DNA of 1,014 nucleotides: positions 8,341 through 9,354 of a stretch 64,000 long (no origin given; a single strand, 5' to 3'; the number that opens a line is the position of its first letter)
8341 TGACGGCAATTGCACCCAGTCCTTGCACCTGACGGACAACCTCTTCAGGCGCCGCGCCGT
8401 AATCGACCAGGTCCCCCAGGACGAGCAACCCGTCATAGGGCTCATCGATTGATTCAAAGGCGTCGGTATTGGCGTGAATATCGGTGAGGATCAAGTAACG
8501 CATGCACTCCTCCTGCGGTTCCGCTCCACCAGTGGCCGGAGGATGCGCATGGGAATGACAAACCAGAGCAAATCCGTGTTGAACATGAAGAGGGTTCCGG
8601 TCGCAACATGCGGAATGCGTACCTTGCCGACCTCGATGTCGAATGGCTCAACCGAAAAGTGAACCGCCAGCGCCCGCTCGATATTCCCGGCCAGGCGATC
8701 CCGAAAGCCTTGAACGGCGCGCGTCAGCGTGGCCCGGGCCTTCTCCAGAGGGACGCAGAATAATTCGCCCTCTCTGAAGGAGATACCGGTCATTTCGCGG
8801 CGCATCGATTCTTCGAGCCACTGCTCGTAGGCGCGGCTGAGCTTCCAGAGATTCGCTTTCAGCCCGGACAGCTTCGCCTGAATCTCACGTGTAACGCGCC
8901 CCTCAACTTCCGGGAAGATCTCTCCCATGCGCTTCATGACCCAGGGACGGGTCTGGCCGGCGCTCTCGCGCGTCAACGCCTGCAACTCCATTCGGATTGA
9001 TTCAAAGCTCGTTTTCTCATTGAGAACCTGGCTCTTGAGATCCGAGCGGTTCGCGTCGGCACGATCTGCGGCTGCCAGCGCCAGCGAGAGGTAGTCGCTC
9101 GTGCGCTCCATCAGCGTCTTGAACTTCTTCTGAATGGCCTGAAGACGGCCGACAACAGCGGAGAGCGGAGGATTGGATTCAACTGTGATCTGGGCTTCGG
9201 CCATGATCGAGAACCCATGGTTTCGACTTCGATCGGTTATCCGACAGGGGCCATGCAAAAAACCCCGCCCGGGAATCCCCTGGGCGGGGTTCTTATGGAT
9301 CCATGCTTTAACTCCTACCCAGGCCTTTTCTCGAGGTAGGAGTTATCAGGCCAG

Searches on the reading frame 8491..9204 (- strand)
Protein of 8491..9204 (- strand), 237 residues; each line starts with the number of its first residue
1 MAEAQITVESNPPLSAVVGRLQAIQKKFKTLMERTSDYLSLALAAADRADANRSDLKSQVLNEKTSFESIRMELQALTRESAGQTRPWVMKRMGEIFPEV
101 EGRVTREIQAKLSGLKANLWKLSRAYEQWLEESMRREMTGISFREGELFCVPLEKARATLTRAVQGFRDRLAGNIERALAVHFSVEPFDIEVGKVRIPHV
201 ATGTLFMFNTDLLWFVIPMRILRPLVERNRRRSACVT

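Call 6: search_protein_families(library=pfam, proteins=[window:8491-9204:-], max_evalue=0.01)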
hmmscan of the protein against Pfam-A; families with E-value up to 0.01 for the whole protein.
window:8491-9204:- (237 aa): 0 families

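Call 7: find_homologous_proteins(query=window:8491-9204:-)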
Query window:8491-9204:- (237 aa): 16 proteins with E <= 0.001 among 2657 candidates.
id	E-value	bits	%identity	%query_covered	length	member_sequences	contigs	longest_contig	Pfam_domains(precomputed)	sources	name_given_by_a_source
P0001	3.7e-149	512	100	100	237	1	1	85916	-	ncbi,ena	-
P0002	1.5e-79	285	67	81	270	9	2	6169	-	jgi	jgi:hypothetical protein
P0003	3.1e-75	270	61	89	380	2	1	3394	-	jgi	jgi:hypothetical protein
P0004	7.7e-73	263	59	89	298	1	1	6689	-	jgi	jgi:hypothetical protein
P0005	9.7e-73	262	68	76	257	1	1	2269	-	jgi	jgi:hypothetical protein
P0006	1.5e-67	245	58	85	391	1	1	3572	-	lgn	-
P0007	8.1e-65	236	60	73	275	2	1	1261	-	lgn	-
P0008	3.2e-51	192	57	67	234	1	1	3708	-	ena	-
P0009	9.8e-35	138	60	46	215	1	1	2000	-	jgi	jgi:hypothetical protein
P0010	2.9e-33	133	59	48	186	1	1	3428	-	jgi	jgi:hypothetical protein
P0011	2.4e-26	111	62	39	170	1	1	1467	-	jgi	jgi:hypothetical protein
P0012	1.5e-22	98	53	42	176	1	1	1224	-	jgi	jgi:hypothetical protein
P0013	2.6e-22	97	68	32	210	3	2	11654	-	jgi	jgi:hypothetical protein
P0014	3.6e-21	94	59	33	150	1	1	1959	-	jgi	jgi:hypothetical protein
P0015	2.7e-14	71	72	24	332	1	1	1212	PF01926.30,PF00350.30,PF00009.34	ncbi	-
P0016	7.0e-4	37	50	21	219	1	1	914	PF00350.30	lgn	-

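Call 10: find_encoding_contigs(protein=P0001, flank=3000, max_places=3)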
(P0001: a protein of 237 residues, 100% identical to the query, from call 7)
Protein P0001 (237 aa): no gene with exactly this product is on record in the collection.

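Call 20: find_encoding_contigs(protein=P0015, flank=5000, max_places=6)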
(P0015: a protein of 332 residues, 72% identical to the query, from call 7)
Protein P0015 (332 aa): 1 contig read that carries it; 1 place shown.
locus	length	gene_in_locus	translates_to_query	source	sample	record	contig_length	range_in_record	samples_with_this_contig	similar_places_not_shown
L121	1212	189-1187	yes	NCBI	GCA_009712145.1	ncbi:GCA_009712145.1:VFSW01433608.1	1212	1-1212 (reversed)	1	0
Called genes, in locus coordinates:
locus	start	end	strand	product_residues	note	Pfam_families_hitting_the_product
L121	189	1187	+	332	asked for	PF00009:GTP_EFTU (faint), PF00350:Dynamin_N, PF01926:MMR_HSR1 (weak)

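Call 25: find_related_loci(query=P0015, collection=metagenome_contigs, flank=4000)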
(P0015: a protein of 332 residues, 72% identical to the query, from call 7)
Query P0015 (332 aa) in metagenome_contigs; peptide patterns used: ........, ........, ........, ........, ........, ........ (x = any residue, [..] = any of these).
118 stretches matched a pattern; 5 encode a relative of the query (tblastn E <= 1e-3); 5 distinct loci.
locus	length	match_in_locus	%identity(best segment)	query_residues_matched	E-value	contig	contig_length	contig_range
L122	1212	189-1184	100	1-332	0e+0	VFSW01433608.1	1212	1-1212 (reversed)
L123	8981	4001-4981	87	1-327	0e+0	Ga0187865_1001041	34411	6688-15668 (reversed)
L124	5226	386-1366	85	1-327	0e+0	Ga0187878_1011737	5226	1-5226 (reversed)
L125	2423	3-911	70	25-327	3e-144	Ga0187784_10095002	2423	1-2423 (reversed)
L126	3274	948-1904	68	15-327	6e-139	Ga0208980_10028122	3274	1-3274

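Call 44: search_protein_families(library=pfam, proteins=[L123:3998-5671:+, L123:5731-7014:+, L124:3407-4117:+, L123:1744-2103:+, L123:2118-3335:+, L123:3342-3767:+, L123:7520-8725:+], max_evalue=0.001)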
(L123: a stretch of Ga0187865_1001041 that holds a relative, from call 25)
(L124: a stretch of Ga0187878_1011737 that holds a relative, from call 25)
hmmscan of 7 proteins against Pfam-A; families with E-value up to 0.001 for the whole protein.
L123:3998-5671:+ (557 aa): 3 families
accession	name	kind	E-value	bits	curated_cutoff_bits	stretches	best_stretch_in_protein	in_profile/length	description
PF00350.29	Dynamin_N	-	8.6e-20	71.9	27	1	53-208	1-165/168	Dynamin family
PF00009.33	GTP_EFTU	-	2e-06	27.9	26.5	1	130-246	58-170/188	Elongation factor Tu GTP binding domain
PF01926.29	MMR_HSR1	-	6e-06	26.8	21.9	1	52-210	1-113/113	50S ribosome-binding GTPase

L123:5731-7014:+ (427 aa): 4 families
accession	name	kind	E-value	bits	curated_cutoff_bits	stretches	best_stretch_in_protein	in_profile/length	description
PF00113.28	Enolase_C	-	1.3e-120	402.6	21.5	1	142-420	3-288/296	Enolase, C-terminal TIM barrel domain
PF03952.21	Enolase_N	-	3e-57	192.9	35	1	7-135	3-131/131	Enolase, N-terminal domain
PF07476.17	MAAL_C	-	9.8e-07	28.6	27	1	298-382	129-214/249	Methylaspartate ammonia-lyase C-terminus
PF13378.12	MR_MLE_C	-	6.9e-05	23.1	29.4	1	277-391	66-178/219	Enolase C-terminal domain-like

L124:3407-4117:+ (236 aa): 2 families
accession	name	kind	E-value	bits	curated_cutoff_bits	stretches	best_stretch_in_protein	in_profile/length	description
PF12850.12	Metallophos_2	-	1.4e-19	71.1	27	1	2-188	1-147/154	Calcineurin-like phosphoesterase superfamily domain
PF00149.33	Metallophos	-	5e-10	40.6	21.5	1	2-160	1-157/191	Calcineurin-like phosphoesterase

L123:1744-2103:+ (119 aa): 1 family
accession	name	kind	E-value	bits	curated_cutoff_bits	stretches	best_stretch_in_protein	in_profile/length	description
PF02641.20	DUF190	-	1.3e-37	128.4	23.4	1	9-104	2-97/97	Uncharacterized ACR, COG1993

L123:2118-3335:+ (405 aa): 1 family
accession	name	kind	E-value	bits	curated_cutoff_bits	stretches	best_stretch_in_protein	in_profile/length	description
PF00999.27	Na_H_Exchanger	-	1.3e-40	139.9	26.2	1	13-368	2-367/375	Sodium/hydrogen exchanger, transmembrane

L123:3342-3767:+ (141 aa): 1 family
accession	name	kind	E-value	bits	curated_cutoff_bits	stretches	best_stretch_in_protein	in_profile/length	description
PF00582.32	Usp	-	1.9e-33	116.5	24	1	1-140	1-141/141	Universal stress protein family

L123:7520-8725:+ (401 aa): 1 family
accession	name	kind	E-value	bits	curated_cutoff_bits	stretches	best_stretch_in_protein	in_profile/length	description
PF07690.21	MFS_1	-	2e-18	66.9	33.4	2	27-217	4-189/347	Major Facilitator Superfamily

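Call 45: search_protein_families(library=ncbifam, proteins=[L123:3998-5671:+, L124:3407-4117:+, window:8491-9204:-], max_evalue=0.001)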
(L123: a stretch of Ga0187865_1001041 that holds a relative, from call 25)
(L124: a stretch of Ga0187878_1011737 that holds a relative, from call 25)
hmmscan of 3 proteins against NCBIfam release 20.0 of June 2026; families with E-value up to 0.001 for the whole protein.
L123:3998-5671:+ (557 aa): 6 families
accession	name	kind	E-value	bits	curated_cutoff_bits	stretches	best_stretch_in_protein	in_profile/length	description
TIGR00231.1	small_GTP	domain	1.2e-08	34.9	42.5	1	49-221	2-134/164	GTP-binding protein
TIGR03598.1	GTPase_YsxC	equivalog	6.1e-08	32.6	124.45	0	181-247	109-174/186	ribosome biogenesis GTP-binding protein YihA/YsxC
NF052648.1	DynmDynABac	equivalog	1.7e-07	29.5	1600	1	51-90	611-650/1187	dynamin GTPase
TIGR03594.1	GTPase_EngA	equivalog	5e-06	25.8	306.7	0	46-73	171-198/432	ribosome biogenesis GTPase Der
TIGR03918.1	GTP_HydF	equivalog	9.6e-06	24.7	325.55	0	49-74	6-31/392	[FeFe] hydrogenase H-cluster maturation GTPase HydF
NF000908.1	PRK00089.1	equivalog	7.5e-05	22.1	237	0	149-247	55-152/291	GTPase Era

L124:3407-4117:+ (236 aa): 2 families
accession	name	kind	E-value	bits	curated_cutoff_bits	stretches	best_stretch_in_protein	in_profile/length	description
NF006988.0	PRK09453.1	equivalog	9.6e-11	41.8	117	1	148-202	118-171/183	phosphodiesterase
TIGR00040.1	yfcE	subfamily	3.5e-10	40.2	56.25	1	2-192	1-150/158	YfcE family phosphodiesterase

window:8491-9204:- (237 aa): 0 families
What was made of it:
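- On Dynamin-family GTPase (Pfam PF00350), for ORF 9204-8491: No Pfam or NCBIfam hit (calls 6, 45).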

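Call 46: find_homologous_proteins(query=L123:3998-5671:+, max_evalue=1e-10)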
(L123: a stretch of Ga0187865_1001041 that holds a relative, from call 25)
Query L123:3998-5671:+ (557 aa): 2933 proteins with E <= 1e-10 among 8000 candidates; the best 120 are listed.
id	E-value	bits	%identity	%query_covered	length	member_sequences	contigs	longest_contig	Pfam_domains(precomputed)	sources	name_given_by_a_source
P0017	0.0e+0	1215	100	100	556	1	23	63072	PF01926.30,PF00350.30,PF00009.34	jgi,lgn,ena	jgi:GTP-binding protein EngB required for normal cell division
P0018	0.0e+0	1214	100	100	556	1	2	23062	PF01926.30,PF00350.30,PF00009.34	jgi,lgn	jgi:GTP-binding protein EngB required for normal cell division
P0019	0.0e+0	1212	100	100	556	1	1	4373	PF01926.30,PF00350.30,PF00009.34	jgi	-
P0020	0.0e+0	1211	100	100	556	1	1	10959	PF01926.30,PF00350.30,PF00009.34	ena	-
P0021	0.0e+0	1121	91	100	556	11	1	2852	PF01926.30,PF00350.30,PF00009.34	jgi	jgi:GTP-binding protein EngB required for normal cell division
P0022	0.0e+0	1048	87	100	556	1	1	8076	PF01926.30,PF00350.30,PF00009.34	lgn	-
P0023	0.0e+0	1038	84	99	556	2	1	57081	PF01926.30,PF00350.30,PF00009.34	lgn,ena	-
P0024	0.0e+0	1030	85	99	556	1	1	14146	PF01926.30,PF00350.30,PF00009.34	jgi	jgi:GTP-binding protein EngB required for normal cell division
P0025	0.0e+0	1020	83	100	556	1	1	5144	PF01926.30,PF00350.30,PF00009.34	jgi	jgi:GTP-binding protein EngB required for normal cell division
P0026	0.0e+0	1018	83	100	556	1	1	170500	PF01926.30,PF00350.30,PF00009.34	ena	-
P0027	6.8e-295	997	81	99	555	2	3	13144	PF01926.30,PF00350.30,PF00009.34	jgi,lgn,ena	-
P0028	1.5e-290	982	80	99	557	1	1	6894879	PF01926.30,PF00350.30,PF00009.34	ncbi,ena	-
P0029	1.1e-289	979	80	99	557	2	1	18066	PF01926.30,PF00350.30,PF00009.34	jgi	jgi:GTP-binding protein EngB required for normal cell division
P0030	6.7e-288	974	79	100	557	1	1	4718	PF01926.30,PF00350.30,PF00009.34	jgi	jgi:GTP-binding protein EngB required for normal cell division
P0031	1.7e-286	969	78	100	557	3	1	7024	PF01926.30,PF00350.30,PF00009.34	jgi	jgi:GTP-binding protein EngB required for normal cell division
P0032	2.1e-285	965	79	99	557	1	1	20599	PF01926.30,PF00350.30,PF00009.34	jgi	jgi:GTP-binding protein EngB required for normal cell division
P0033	1.6e-270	916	74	99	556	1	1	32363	PF01926.30,PF00350.30,PF00009.34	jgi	jgi:small GTP-binding protein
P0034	1.4e-261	887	72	99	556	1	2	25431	PF01926.30,PF00350.30,PF00009.34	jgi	jgi:GTP-binding protein EngB required for normal cell division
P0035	1.1e-258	877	73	99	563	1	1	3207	PF01926.30,PF00350.30,PF00009.34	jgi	jgi:GTP-binding protein EngB required for normal cell division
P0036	6.6e-257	871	73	97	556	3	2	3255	PF01926.30,PF00350.30,PF00009.34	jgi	jgi:GTP-binding protein EngB required for normal cell division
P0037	1.4e-254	864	71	99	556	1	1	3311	PF01926.30,PF00350.30,PF00009.34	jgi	jgi:small GTP-binding protein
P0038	3.7e-253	859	71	97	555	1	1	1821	PF01926.30,PF00350.30,PF00009.34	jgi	jgi:GTP-binding protein EngB required for normal cell division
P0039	1.3e-251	854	70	97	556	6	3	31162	PF01926.30,PF00350.30,PF00009.34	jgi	jgi:GTP-binding protein EngB required for normal cell division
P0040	3.4e-248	843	69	97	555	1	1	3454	PF01926.30,PF00350.30,PF00009.34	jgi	jgi:GTP-binding protein EngB required for normal cell division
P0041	7.9e-248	841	70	96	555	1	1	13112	PF01926.30,PF00350.30,PF00009.34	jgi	jgi:GTP-binding protein EngB required for normal cell division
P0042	7.1e-247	838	68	100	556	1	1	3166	PF01926.30,PF00350.30,PF00009.34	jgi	jgi:GTP-binding protein EngB required for normal cell division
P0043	1.8e-246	837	68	100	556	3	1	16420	PF01926.30,PF00350.30,PF00009.34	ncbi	-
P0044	1.7e-245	834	68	99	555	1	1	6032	PF01926.30,PF00350.30,PF00009.34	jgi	jgi:GTP-binding protein EngB required for normal cell division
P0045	2.1e-243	827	68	97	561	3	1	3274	PF01926.30,PF00350.30,PF00009.34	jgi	-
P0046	7.4e-243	825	69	96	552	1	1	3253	PF01926.30,PF00350.30,PF00009.34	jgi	jgi:GTP-binding protein EngB required for normal cell division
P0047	7.7e-243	825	69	96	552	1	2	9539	PF01926.30,PF00350.30,PF00009.34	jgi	jgi:GTP-binding protein EngB required for normal cell division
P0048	8.6e-242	821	71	96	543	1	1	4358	PF01926.30,PF00350.30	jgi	-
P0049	2.8e-241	820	66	100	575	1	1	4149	PF01926.30,PF00350.30,PF00009.34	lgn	-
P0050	1.1e-240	818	68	97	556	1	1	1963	PF01926.30,PF00350.30,PF00009.34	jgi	jgi:small GTP-binding protein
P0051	9.6e-239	811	67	96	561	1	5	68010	PF01926.30,PF00350.30,PF00009.34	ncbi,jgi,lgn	jgi:GTP-binding protein EngB required for normal cell division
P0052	2.3e-238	810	67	98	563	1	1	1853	PF01926.30,PF00350.30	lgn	-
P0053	7.1e-238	809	68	96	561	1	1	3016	PF01926.30,PF00350.30,PF00009.34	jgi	jgi:GTP-binding protein EngB required for normal cell division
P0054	5.5e-237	806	67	97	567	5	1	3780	PF01926.30,PF00350.30,PF00009.34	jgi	jgi:GTP-binding protein EngB required for normal cell division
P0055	1.2e-234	798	67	97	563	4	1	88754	PF01926.30,PF00350.30,PF00009.34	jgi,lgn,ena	-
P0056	2.0e-234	797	68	96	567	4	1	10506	PF01926.30,PF00350.30,PF00009.34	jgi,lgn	jgi:GTP-binding protein EngB required for normal cell division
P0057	2.8e-234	797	64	99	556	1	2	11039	PF01926.30,PF00350.30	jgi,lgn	jgi:GTP-binding protein EngB required for normal cell division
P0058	3.3e-234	796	66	99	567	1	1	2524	PF01926.30,PF00350.30,PF00009.34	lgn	-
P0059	4.6e-233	793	66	96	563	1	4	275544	PF01926.30,PF00350.30,PF00009.34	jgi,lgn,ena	jgi:hypothetical protein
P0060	1.8e-230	784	63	100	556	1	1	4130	PF01926.30,PF00350.30,PF00009.34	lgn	-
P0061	2.9e-228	777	63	99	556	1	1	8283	PF01926.30,PF00350.30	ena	-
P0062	4.9e-227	773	63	99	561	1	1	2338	PF01926.30,PF00350.30,PF00009.34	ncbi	-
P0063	5.1e-226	769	64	98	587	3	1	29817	PF01926.30,PF00350.30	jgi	jgi:GTP-binding protein EngB required for normal cell division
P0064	3.1e-225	767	63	97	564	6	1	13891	PF01926.30,PF00350.30,PF00009.34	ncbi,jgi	-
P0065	3.1e-224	763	62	98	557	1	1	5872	PF01926.30,PF00350.30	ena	-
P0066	2.3e-223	761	63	99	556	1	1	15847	PF01926.30,PF00350.30,PF00009.34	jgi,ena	-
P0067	8.5e-220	749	63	97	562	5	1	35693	PF01926.30,PF00350.30,PF00009.34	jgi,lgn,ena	-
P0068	1.1e-219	748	63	97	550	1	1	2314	PF01926.30,PF00350.30,PF00009.34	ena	-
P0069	5.0e-217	740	61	98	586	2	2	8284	PF01926.30,PF00350.30,PF00009.34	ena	-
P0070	6.1e-215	733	61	100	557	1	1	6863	PF01926.30,PF00350.30,PF00009.34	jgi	jgi:small GTP-binding protein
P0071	1.9e-213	728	61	98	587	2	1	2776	PF01926.30,PF00350.30,PF00009.34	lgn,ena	-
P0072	8.9e-212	722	61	96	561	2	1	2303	PF01926.30,PF00350.30,PF00009.34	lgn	-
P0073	2.3e-210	718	59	100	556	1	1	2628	PF01926.30,PF00350.30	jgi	-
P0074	2.7e-209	714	58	99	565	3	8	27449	PF01926.30,PF00350.30,PF00009.34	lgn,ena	-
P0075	3.9e-205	700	58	98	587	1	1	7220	PF01926.30,PF00350.30,PF00009.34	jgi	jgi:GTP-binding protein EngB required for normal cell division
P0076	1.4e-200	685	57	98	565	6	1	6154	PF01926.30,PF00350.30,PF00009.34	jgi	jgi:GTP-binding protein EngB required for normal cell division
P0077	1.3e-197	676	56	99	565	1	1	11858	PF01926.30,PF00350.30,PF00009.34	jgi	jgi:GTP-binding protein EngB required for normal cell division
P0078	9.0e-197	673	56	97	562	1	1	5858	PF01926.30,PF00350.30,PF00009.34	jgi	jgi:GTP-binding protein EngB required for normal cell division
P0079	3.2e-195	668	55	99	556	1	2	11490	PF01926.30,PF00350.30,PF00009.34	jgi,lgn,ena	-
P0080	1.8e-192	659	56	98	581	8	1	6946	PF01926.30,PF00350.30,PF00009.34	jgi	jgi:signal recognition particle receptor subunit beta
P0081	7.2e-180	617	52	97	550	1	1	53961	PF01926.30,PF00350.30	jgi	jgi:GTP-binding protein EngB required for normal cell division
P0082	2.5e-179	615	59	85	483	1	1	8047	PF00350.30,PF00009.34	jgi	jgi:hypothetical protein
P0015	2.3e-175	602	87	59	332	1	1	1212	PF01926.30,PF00350.30,PF00009.34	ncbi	-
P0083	1.2e-172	593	52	96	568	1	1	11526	PF01926.30,PF00350.30,PF00009.34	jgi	jgi:GTP-binding protein EngB required for normal cell division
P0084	3.3e-146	506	47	95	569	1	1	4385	PF01926.30,PF00350.30,PF00009.34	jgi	jgi:GTP-binding protein EngB required for normal cell division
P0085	1.5e-138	481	44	95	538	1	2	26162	PF01926.30,PF00350.30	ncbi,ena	-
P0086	3.2e-138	480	45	96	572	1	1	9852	PF01926.30,PF00350.30,PF00009.34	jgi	jgi:GTP-binding protein EngB required for normal cell division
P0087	4.1e-138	479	43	97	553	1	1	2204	PF01926.30,PF00350.30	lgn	-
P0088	4.4e-138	479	42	96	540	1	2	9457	PF01926.30,PF00350.30,PF00009.34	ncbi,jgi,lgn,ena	jgi:ribosome biogenesis GTPase A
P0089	1.1e-137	478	43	93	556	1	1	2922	PF01926.30,PF00350.30,PF00009.34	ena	-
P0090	1.3e-136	474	43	94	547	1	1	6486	PF01926.30,PF00350.30,PF00009.34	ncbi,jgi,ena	jgi:GTP-binding protein EngB required for normal cell division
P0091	1.2e-135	471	45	95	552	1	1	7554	PF01926.30,PF00350.30,PF00009.34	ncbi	-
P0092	3.3e-135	470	42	94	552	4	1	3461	PF01926.30,PF00350.30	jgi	-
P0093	1.3e-134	468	44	96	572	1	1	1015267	PF01926.30,PF00350.30,PF00009.34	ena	-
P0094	4.0e-134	466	44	91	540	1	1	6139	PF01926.30,PF00350.30,PF00009.34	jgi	-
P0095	6.4e-134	466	44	95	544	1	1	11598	PF01926.30,PF00350.30,PF00009.34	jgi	jgi:GTP-binding protein EngB required for normal cell division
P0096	3.2e-133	463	41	99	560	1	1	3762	PF00350.30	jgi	jgi:GTP-binding protein EngB required for normal cell division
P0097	3.5e-133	463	45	89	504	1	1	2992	PF01926.30,PF00350.30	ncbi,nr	ncbi:MAG TPA: dynamin family protein, partial [bacterium]|nr:dynamin family protein [bacterium]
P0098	4.4e-133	463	41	98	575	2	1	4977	PF01926.30,PF00350.30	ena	-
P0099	3.5e-132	460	42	94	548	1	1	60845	PF01926.30,PF00350.30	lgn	-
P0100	5.6e-132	459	42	97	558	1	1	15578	PF01926.30,PF00350.30,PF00009.34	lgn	-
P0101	6.4e-132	459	42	97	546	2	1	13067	PF01926.30,PF00350.30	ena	-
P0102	5.9e-131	456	42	96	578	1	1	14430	PF01926.30,PF00350.30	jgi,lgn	-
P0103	6.5e-131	456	42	97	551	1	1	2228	PF00350.30,PF00009.34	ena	-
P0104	9.2e-131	455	41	97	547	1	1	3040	PF01926.30,PF00350.30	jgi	-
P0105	9.2e-131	455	41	96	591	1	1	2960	PF01926.30,PF00350.30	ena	-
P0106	1.3e-130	455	41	96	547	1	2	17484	PF01926.30,PF00350.30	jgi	jgi:GTP-binding protein EngB required for normal cell division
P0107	1.5e-130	454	42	96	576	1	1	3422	PF01926.30,PF00350.30,PF00009.34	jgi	-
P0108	2.1e-130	454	42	98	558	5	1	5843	PF01926.30,PF00350.30,PF00009.34,PF05049.20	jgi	-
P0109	2.1e-130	454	42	97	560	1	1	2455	PF01926.30,PF00350.30,PF00009.34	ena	-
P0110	4.3e-130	453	41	96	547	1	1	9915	PF01926.30,PF00350.30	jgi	jgi:GTP-binding protein EngB required for normal cell division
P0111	4.9e-130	453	42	96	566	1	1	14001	PF01926.30,PF00350.30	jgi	jgi:GTP-binding protein EngB required for normal cell division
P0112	6.2e-130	452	41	96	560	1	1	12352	PF01926.30,PF00350.30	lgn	-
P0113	7.5e-130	452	42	96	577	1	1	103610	PF01926.30,PF00350.30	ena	-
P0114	1.6e-129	451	41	96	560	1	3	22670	PF01926.30,PF00350.30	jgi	jgi:GTP-binding protein EngB required for normal cell division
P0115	2.4e-129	450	41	96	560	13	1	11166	PF01926.30,PF00350.30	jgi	-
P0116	3.2e-129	450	41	96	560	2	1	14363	PF01926.30,PF00350.30,PF00009.34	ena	-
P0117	3.4e-129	450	42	97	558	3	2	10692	PF01926.30,PF00350.30,PF00009.34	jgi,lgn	-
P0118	4.4e-129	450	43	96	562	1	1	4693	PF01926.30,PF00350.30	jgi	jgi:GTP-binding protein EngB required for normal cell division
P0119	6.1e-129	449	42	97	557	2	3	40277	PF01926.30,PF00350.30,PF00009.34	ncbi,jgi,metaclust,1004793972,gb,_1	jgi:Predicted GTPase|metaclust:\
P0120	6.7e-129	449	41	99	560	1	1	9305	PF01926.30,PF00350.30,PF00009.34,PF05049.20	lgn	-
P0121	7.6e-129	449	42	94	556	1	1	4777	PF01926.30,PF00350.30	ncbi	-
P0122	8.5e-129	449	41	98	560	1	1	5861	PF01926.30,PF00350.30,PF00009.34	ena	-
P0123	8.8e-129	449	41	94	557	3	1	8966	PF01926.30,PF00350.30,PF05049.20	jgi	-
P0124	1.0e-128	448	42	97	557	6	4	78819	PF01926.30,PF00350.30,PF00009.34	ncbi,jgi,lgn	jgi:GTP-binding protein EngB required for normal cell division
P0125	1.2e-128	448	41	96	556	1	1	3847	PF01926.30,PF00350.30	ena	-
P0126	1.3e-128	448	42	97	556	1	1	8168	PF01926.30,PF00350.30,PF00009.34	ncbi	-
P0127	1.4e-128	448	41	96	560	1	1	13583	PF01926.30,PF00350.30,PF05049.20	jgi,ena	-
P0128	1.7e-128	448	41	97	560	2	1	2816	PF01926.30,PF00350.30,PF00009.34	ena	-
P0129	2.3e-128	447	42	97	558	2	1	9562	PF01926.30,PF00350.30,PF00009.34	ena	-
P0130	2.9e-128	447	41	96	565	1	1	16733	PF01926.30,PF00350.30,PF00009.34,PF05049.20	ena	-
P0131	3.5e-128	447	42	94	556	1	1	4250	PF01926.30,PF00350.30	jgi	jgi:GTP-binding protein EngB required for normal cell division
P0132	3.6e-128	447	41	96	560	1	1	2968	PF01926.30,PF00350.30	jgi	jgi:GTP-binding protein EngB required for normal cell division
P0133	3.9e-128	446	42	94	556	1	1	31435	PF01926.30,PF00350.30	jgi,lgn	-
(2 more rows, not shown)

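Call 47: list_cluster_members(proteins=[P0001])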
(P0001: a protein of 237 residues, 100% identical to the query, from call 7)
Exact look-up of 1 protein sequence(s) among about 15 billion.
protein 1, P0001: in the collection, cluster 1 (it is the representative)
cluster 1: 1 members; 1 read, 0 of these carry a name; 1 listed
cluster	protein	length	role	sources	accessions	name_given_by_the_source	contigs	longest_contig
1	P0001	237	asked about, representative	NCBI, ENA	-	-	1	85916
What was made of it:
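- The exact 237-aa product occurs once in 15 billion sequences, on a single 85.9 kb contig (calls 7, 47).
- Tried and rejected: An exact look-up of the window's 237-aa protein in the assemblies index found nothing on record (call 10), and its cluster carries no name or accession (call 47).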

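Call 48: find_encoding_contigs(protein=P0028, flank=4000, max_places=2)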
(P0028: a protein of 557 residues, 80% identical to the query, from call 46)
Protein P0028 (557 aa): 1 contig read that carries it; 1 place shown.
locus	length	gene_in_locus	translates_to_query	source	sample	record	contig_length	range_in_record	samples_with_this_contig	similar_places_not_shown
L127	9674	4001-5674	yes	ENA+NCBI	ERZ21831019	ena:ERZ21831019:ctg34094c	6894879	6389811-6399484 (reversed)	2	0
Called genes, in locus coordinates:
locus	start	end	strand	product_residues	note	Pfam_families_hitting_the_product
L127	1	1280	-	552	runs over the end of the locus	PF00350:Dynamin_N, PF01926:MMR_HSR1, PF00009:GTP_EFTU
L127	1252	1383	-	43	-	-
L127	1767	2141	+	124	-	PF02641:DUF190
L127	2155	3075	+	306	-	PF00999:Na_H_Exchanger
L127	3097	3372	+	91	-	-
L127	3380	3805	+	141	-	PF00582:Usp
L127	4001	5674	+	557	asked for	PF00009:GTP_EFTU (weak), PF00350:Dynamin_N, PF01926:MMR_HSR1 (weak)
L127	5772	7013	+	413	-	PF03952:Enolase_N, PF00113:Enolase_C, PF13378:MR_MLE_C (weak), PF07476:MAAL_C (weak)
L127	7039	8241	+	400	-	PF07690:MFS_1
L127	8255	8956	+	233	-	PF00149:Metallophos, PF12850:Metallophos_2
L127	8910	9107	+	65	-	-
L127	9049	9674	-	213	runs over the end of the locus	PF01590:GAF, PF13185:GAF_2, PF13492:GAF_3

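Call 49: find_encoding_contigs(protein=P0051, flank=4000, max_places=2)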
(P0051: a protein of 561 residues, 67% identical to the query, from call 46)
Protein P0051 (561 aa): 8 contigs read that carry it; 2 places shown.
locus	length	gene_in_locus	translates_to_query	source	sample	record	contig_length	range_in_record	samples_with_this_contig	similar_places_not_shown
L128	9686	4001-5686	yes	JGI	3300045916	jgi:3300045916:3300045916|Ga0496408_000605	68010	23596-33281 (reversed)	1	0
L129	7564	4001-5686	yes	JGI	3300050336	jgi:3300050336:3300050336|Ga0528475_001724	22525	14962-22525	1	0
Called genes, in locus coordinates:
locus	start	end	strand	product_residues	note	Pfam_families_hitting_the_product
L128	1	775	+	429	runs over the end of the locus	PF00005:ABC_tran, PF13304:AAA_21 (faint), PF09821:AAA_assoc_C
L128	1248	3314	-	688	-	PF00350:Dynamin_N, PF01926:MMR_HSR1 (faint), PF00009:GTP_EFTU (weak)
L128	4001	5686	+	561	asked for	PF00350:Dynamin_N, PF01926:MMR_HSR1 (faint), PF00009:GTP_EFTU (weak)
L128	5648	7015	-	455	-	-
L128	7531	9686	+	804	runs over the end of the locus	PF11897:DUF3417, PF00343:Phosphorylase, PF28476:GlgP_C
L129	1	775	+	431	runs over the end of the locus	PF00005:ABC_tran, PF13304:AAA_21 (faint), PF09821:AAA_assoc_C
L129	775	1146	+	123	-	-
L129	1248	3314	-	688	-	PF00350:Dynamin_N, PF01926:MMR_HSR1 (faint), PF00009:GTP_EFTU (weak)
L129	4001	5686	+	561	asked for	PF00350:Dynamin_N, PF01926:MMR_HSR1 (faint), PF00009:GTP_EFTU (weak)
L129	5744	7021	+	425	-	PF03952:Enolase_N, PF00113:Enolase_C, PF13378:MR_MLE_C (faint), PF07476:MAAL_C (weak)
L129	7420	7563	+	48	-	?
